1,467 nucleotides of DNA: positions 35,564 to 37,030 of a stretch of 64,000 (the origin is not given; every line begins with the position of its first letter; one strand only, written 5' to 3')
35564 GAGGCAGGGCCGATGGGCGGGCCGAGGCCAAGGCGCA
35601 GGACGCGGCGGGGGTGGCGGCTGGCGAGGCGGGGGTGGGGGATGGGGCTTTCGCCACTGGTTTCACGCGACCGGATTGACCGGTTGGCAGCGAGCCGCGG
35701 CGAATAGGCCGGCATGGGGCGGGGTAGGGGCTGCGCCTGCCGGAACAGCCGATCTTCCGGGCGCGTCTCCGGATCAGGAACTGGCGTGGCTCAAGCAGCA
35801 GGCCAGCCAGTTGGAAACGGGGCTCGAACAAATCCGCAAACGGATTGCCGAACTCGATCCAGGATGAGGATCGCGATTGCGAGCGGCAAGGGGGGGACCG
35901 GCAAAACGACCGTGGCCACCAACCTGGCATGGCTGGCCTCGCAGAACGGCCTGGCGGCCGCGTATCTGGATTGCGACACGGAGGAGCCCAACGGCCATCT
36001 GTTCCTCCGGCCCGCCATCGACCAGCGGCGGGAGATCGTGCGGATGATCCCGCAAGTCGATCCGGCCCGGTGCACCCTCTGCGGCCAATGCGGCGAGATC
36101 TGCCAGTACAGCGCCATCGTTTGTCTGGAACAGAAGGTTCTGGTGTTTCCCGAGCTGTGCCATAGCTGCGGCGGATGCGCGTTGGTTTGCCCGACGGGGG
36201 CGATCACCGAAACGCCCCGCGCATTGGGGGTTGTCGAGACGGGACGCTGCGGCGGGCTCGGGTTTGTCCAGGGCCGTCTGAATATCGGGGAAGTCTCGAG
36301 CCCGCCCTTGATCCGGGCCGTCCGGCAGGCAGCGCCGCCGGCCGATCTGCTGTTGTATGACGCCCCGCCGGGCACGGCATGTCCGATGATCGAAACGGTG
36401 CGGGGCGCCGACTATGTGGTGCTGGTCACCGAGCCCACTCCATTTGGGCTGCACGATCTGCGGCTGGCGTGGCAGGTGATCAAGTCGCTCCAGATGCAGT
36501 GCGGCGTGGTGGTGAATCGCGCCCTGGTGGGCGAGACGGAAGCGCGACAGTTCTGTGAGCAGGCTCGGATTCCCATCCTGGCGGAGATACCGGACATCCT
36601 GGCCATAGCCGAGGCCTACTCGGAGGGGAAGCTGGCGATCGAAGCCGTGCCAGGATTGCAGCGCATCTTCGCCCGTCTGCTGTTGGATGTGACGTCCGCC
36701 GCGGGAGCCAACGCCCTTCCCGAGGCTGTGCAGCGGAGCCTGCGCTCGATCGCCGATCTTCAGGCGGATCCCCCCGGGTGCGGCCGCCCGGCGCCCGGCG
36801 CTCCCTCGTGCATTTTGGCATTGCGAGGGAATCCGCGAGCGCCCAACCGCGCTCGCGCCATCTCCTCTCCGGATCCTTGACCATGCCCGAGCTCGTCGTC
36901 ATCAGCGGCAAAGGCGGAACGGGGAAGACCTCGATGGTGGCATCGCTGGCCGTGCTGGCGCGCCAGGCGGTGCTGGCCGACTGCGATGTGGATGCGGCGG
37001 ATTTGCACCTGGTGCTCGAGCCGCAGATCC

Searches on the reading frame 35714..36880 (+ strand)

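Call 55: search_protein_families(library=pfam, proteins=[window:35714-36880:+], max_evalue=0.001)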
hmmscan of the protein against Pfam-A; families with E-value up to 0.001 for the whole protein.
window:35714-36880:+ (388 aa): 16 families
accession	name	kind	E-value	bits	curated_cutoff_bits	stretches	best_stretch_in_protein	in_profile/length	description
PF01656.29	CbiA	-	1.2e-15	58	25.4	1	53-306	1-123/125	CobQ/CobB/MinD/ParA nucleotide binding domain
PF10609.15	ParA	-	6.4e-15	55.7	27.1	1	52-93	5-46/246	NUBPL iron-transfer P-loop NTPase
PF00037.32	Fer4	-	8.3e-13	48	21.1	2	144-165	3-24/24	4Fe-4S binding domain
PF13614.12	AAA_31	-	1.3e-08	35.4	27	1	53-90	4-41/177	AAA domain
PF12837.12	Fer4_6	-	1.7e-08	34.4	25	1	142-164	2-24/24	4Fe-4S binding domain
PF12838.12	Fer4_7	-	2.1e-06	28.6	27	1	119-163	1-52/52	4Fe-4S dicluster domain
PF13187.11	Fer4_9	-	3.7e-05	24.1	27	1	119-164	1-52/52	4Fe-4S dicluster domain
PF12797.12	Fer4_2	-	8e-05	22.8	24.5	0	113-131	3-21/22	4Fe-4S binding domain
PF14697.11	Fer4_21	-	8.7e-05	23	35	1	115-165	3-58/59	4Fe-4S dicluster domain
PF13237.11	Fer4_10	-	0.00015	22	25.5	0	114-160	3-53/53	4Fe-4S dicluster domain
PF13183.11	Fer4_8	-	0.00024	22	27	0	147-162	52-67/68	4Fe-4S dicluster domain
PF25199.1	nSTAND_NTPase5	-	0.00034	20.9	34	1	44-98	34-90/145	Novel STAND NTPase 5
PF02374.21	ArsA_ATPase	-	0.00066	19.4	24.3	0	51-79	1-29/305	Anion-transporting ATPase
PF13534.11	Fer4_17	-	0.00079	20.4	22.2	0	147-162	44-59/61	4Fe-4S dicluster domain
PF00142.24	Fer4_NifH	-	0.00079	19.4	25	0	53-100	3-49/271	4Fe-4S iron sulfur cluster binding proteins, NifH/frxC family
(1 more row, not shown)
